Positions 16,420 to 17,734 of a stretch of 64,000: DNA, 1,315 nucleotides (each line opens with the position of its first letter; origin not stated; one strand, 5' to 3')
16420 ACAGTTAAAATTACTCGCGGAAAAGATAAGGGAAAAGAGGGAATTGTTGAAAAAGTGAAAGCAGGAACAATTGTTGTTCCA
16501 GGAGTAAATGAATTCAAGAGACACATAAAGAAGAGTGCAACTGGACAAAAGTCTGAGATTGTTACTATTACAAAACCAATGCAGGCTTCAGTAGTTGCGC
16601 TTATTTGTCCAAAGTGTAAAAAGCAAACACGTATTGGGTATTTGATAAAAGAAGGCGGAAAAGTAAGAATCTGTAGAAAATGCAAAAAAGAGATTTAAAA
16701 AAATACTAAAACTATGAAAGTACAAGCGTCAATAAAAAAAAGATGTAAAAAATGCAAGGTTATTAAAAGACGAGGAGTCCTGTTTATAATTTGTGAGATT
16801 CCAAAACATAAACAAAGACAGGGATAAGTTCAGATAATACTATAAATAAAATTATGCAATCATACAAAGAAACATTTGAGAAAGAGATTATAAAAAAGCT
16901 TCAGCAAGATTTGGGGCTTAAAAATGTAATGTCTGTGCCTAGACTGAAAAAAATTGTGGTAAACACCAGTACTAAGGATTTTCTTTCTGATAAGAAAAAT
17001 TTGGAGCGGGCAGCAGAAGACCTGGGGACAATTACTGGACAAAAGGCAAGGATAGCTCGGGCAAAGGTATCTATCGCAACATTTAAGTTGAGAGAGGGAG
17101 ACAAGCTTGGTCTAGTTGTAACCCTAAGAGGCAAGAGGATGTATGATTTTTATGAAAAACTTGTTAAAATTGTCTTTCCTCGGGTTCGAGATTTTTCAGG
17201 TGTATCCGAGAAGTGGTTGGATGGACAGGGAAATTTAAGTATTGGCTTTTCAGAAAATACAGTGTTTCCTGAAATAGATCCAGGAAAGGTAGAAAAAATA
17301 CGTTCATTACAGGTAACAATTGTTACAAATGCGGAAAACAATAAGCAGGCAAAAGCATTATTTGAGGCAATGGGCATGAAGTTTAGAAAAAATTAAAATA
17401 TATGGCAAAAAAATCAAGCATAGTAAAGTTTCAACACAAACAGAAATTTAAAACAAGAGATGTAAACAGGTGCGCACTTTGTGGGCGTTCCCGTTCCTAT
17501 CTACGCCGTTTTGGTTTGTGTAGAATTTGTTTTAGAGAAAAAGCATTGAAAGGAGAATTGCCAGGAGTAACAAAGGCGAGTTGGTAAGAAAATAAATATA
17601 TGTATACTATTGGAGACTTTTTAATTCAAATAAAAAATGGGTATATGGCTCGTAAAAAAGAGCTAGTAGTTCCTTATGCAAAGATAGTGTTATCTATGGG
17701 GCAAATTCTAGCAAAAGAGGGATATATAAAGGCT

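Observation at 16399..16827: L24 has gained a 4-Cys zinc ribbon, and L36 (rpmJ) has moved to sit between rplX and rplE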

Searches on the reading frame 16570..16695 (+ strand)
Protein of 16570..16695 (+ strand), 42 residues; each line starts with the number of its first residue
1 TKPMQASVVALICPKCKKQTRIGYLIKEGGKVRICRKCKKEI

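Call 5: search_solved_structures(query=window:16570-16695:+, max_evalue=1, show_alignments=5)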
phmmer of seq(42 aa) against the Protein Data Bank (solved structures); distinct sequences matched with E-value up to 1: 37.
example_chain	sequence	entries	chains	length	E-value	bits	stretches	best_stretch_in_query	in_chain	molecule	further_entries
4v9j_BY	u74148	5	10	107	5.4e-05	26.2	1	3-39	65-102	50S ribosomal protein L24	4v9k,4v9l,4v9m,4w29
4zer_1Y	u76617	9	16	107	5.4e-05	26.2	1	3-39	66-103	50S ribosomal protein L24 | Large ribosomal subunit protein uL24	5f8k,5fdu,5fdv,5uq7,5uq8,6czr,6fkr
4v7p_BU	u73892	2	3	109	5.6e-05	26.1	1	3-39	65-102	50S ribosomal protein L24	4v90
10px_1Y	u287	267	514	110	5.7e-05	26.1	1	3-39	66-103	50S ribosomal protein L24 | 50S ribosomal protein L23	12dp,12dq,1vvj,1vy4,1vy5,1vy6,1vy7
4v87_AU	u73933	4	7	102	8.8e-05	25.5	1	3-38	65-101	50S ribosomal protein L24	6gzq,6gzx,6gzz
4v68_BY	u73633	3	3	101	0.00013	25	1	3-38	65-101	50S ribosomal protein L24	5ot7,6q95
5t7v_L7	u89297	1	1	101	0.00014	24.9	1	5-42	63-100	50S ribosomal protein L24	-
5li0_X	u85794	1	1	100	0.00014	24.9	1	5-42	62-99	50S ribosomal protein L24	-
7asm_S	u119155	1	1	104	0.00015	24.8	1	5-42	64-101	50S ribosomal protein L24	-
5tcu_L7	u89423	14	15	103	0.00015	24.8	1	5-42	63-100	50S ribosomal protein L24 | Large ribosomal subunit protein uL24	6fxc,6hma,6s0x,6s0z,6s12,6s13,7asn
4wce_R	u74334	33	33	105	0.00015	24.8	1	5-42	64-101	50S ribosomal protein L24 | Large ribosomal subunit protein uL24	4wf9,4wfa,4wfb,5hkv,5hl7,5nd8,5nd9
6wqn_G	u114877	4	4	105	0.00019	24.5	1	5-42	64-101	50S ribosomal protein L24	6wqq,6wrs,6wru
9rvc_t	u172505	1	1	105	0.0002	24.4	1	5-42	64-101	Large ribosomal subunit protein uL24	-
8uu4_W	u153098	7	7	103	0.00025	24.1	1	3-38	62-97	Large ribosomal subunit protein uL24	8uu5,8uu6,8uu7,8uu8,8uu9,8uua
7nhn_X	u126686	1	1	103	0.0003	23.9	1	3-38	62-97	50S ribosomal protein L24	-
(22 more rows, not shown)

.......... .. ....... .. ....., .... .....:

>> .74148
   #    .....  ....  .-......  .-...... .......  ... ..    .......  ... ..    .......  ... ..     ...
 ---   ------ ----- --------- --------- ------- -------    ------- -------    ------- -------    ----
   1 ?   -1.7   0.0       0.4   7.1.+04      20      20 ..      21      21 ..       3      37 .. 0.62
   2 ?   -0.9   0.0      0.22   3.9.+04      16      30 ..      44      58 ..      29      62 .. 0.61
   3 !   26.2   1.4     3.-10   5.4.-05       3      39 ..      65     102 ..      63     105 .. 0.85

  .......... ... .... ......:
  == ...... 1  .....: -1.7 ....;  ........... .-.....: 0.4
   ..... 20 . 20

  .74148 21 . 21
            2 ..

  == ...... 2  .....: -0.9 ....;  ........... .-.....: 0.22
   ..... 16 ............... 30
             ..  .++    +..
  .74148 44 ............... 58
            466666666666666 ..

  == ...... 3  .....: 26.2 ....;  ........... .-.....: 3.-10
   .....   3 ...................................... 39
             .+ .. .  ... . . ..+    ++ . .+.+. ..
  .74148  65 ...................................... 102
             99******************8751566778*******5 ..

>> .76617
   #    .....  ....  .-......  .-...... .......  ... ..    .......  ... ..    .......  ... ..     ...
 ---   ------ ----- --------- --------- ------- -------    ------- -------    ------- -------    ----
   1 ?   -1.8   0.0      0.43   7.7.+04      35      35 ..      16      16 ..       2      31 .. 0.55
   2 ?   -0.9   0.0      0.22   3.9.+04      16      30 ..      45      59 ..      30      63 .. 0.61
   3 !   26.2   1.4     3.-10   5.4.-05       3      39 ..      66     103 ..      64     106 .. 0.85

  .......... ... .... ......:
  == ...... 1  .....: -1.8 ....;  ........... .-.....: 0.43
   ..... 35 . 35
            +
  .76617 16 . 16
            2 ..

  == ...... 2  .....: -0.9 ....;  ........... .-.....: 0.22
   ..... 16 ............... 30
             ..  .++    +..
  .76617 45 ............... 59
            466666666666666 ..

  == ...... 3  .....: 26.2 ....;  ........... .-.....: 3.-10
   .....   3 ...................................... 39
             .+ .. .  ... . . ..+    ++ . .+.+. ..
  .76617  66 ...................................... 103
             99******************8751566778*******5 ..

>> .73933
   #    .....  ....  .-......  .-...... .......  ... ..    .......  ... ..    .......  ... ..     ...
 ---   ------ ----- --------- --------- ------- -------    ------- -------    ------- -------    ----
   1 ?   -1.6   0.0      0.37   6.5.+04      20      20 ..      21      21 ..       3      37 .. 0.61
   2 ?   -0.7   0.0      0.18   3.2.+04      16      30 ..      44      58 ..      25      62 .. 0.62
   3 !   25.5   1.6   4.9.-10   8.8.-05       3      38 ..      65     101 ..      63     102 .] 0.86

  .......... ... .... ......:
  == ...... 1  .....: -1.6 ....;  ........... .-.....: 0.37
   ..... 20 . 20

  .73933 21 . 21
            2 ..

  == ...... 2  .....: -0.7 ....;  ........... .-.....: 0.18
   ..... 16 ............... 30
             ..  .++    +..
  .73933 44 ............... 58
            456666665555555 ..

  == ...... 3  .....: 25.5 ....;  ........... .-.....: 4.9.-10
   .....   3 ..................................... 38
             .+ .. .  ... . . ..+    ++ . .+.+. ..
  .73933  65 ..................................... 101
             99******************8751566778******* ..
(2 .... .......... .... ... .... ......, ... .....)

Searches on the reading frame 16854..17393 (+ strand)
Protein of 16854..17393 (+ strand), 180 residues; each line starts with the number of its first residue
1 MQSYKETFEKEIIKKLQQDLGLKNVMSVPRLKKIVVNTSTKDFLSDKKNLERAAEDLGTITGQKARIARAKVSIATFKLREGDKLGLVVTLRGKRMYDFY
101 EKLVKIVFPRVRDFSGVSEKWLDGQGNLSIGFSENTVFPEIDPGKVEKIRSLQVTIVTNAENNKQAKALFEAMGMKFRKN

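Call 3: search_protein_families(library=pfam, proteins=[window:16854-17393:+], max_evalue=0.01)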
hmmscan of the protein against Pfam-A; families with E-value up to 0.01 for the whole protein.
window:16854-17393:+ (180 aa): 2 families
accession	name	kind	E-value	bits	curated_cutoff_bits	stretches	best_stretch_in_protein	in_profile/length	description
PF00673.26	Ribosomal_L5_C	-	6.6e-31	106.7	27.8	1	85-177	2-94/94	ribosomal L5P family C-terminus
PF00281.24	Ribosomal_L5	-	1.4e-19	70.6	34.9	1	24-80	1-57/57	Ribosomal protein L5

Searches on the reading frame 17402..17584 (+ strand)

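Call 3: search_protein_families(library=pfam, proteins=[window:17402-17584:+], max_evalue=0.01)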
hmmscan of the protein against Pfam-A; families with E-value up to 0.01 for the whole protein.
window:17402-17584:+ (61 aa): 1 family
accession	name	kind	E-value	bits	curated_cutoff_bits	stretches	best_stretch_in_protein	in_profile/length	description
PF00253.27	Ribosomal_S14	-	1.2e-24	86.2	27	1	10-60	2-54/54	Ribosomal protein S14p/S29e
